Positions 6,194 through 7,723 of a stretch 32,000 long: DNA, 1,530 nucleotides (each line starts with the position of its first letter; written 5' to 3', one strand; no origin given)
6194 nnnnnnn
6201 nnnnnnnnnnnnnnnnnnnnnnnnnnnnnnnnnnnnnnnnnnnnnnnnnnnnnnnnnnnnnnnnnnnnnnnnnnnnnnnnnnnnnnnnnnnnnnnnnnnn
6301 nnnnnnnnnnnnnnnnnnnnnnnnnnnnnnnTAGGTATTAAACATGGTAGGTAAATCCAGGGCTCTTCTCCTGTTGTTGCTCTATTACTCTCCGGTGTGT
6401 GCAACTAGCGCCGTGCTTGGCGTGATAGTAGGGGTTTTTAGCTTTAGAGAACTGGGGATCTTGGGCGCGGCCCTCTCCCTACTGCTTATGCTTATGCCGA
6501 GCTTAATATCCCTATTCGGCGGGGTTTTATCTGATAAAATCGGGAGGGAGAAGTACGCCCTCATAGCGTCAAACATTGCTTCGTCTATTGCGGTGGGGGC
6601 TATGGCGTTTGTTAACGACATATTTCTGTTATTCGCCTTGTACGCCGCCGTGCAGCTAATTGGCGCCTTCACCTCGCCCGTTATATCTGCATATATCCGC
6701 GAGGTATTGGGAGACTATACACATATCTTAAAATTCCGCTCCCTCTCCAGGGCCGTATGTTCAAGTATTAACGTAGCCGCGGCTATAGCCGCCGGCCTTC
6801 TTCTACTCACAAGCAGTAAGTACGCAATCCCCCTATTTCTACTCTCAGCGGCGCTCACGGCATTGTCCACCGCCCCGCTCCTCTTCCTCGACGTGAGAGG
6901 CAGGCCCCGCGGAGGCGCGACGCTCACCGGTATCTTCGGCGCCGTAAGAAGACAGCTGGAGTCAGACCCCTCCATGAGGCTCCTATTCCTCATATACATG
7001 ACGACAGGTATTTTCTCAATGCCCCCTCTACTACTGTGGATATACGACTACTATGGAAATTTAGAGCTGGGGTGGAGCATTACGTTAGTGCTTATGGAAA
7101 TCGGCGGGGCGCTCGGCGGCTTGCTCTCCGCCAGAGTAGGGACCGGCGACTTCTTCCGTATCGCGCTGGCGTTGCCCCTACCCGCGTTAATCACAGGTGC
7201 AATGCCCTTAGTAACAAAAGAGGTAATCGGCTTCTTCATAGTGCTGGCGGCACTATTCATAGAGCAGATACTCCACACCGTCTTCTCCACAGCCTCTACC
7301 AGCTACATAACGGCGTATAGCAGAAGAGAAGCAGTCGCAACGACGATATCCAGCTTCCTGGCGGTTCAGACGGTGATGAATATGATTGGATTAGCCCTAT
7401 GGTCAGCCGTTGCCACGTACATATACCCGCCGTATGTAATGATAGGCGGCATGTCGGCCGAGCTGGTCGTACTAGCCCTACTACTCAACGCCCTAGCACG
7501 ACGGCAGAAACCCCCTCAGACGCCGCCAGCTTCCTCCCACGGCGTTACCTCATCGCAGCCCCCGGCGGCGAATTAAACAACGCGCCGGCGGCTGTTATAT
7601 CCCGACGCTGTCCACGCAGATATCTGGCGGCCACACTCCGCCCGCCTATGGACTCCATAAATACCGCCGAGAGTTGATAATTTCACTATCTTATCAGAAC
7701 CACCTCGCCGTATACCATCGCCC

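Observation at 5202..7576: Candidate RiPP-type operon: unlisted 45-aa two-Cys peptide, twitch-like radical SAM enzyme and MFS exporter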

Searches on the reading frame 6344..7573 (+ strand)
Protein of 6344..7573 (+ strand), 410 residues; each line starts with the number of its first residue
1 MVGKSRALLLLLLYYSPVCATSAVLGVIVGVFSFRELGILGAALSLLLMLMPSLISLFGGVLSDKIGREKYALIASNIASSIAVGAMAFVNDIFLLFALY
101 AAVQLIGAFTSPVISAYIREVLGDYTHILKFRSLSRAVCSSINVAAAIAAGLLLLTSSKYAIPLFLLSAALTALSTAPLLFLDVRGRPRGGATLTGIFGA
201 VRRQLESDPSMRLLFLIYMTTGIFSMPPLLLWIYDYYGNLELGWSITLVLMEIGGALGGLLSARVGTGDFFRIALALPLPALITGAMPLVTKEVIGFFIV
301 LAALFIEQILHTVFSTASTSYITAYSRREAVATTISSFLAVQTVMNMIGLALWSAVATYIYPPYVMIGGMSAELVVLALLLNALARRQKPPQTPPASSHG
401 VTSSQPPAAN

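Call 3: search_protein_families(library=ncbifam, proteins=[window:6344-7573:+], max_evalue=0.1)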
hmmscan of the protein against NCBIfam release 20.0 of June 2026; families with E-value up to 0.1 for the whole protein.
window:6344-7573:+ (410 aa): 0 families

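Call 4: search_protein_families(library=pfam, proteins=[window:6344-7573:+], max_evalue=0.1)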
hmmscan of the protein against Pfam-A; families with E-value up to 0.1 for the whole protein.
window:6344-7573:+ (410 aa): 1 family
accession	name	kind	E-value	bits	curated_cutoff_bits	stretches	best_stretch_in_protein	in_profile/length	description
PF07690.21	MFS_1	-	1.8e-15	57.2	33.4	2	23-301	13-299/347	Major Facilitator Superfamily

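Call 7: search_protein_families(library=padloc, proteins=[window:6344-7573:+], max_evalue=0.1)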
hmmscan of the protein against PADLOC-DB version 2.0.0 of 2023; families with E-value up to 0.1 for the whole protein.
window:6344-7573:+ (410 aa): 0 families

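Call 28: search_protein_families(library=pfam, alignment_id=A2, max_evalue=0.001)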
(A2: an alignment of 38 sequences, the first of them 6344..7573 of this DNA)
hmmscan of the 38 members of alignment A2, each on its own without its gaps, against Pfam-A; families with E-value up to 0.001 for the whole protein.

A. member 1, window:6344-7573:+ (410 aa): 1 family
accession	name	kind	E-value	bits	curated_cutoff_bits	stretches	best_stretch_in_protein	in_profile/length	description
PF07690.21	MFS_1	-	1.8e-15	57.2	33.4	1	23-301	13-299/347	Major Facilitator Superfamily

B. families by the number of members that match (of 38 scanned): 52 families (the first 25 are shown)
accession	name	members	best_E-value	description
PF00664.28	ABC_membrane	4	1.2e-34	ABC transporter transmembrane region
PF00005.33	ABC_tran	4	4.3e-31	ABC transporter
PF07690.21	MFS_1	4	1.8e-15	Major Facilitator Superfamily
PF03412.21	Peptidase_C39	3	2.9e-40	Peptidase C39 family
PF08007.18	JmjC_2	3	1.2e-28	JmjC domain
PF13621.12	Cupin_8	3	1.3e-12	Cupin-like domain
PF02463.25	SMC_N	3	6.5e-06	RecF/RecN/SMC N terminal domain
PF03572.23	Peptidase_S41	2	3.6e-20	Peptidase family S41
PF13437.12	HlyD_3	2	7.2e-17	HlyD family secretion protein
PF13533.13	Biotin_lipoyl_2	2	6.9e-12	Biotin-lipoyl like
PF16576.10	HlyD_D23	2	5.6e-11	Barrel-sandwich domain of CusB or HlyD membrane-fusion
PF07883.17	Cupin_2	2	5e-05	Cupin domain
PF13401.12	AAA_22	2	0.00012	AAA domain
PF13191.12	AAA_16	2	0.00029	AAA ATPase domain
PF06418.20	CTP_synth_N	1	6.7e-120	CTP synthase N-terminus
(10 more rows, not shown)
